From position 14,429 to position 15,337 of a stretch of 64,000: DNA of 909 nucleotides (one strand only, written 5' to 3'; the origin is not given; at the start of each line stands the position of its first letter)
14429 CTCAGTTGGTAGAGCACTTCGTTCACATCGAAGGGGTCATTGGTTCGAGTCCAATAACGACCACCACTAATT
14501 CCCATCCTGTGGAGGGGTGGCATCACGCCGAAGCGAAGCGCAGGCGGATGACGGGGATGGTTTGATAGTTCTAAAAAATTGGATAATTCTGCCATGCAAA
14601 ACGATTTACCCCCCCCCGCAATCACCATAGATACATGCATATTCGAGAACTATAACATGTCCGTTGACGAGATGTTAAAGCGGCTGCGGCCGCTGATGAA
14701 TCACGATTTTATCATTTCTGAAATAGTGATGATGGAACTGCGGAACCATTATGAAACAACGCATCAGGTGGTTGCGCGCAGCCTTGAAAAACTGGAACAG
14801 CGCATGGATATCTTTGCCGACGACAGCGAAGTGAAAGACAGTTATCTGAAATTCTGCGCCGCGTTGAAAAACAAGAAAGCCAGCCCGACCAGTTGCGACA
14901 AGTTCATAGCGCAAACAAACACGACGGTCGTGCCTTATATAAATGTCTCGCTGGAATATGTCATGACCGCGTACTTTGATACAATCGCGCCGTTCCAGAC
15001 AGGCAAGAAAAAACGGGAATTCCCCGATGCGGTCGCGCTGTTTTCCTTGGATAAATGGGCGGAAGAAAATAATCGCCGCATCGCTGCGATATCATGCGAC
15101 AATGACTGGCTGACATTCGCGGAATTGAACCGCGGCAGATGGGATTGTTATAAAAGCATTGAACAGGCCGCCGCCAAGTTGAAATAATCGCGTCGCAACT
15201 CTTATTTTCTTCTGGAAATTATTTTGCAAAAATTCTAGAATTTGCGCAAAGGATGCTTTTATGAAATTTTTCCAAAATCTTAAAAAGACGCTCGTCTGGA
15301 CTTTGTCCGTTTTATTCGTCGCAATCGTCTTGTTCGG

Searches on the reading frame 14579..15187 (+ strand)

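Call 82: search_protein_families(library=pfam, proteins=[window:14579-15187:+], max_evalue=0.001)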
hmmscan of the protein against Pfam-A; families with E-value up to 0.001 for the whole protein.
window:14579-15187:+ (202 aa): 1 family
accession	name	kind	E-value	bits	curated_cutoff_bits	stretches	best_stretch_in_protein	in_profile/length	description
PF16289.11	PIN_12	-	4.3e-23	83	32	1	15-177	1-172/172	PIN domain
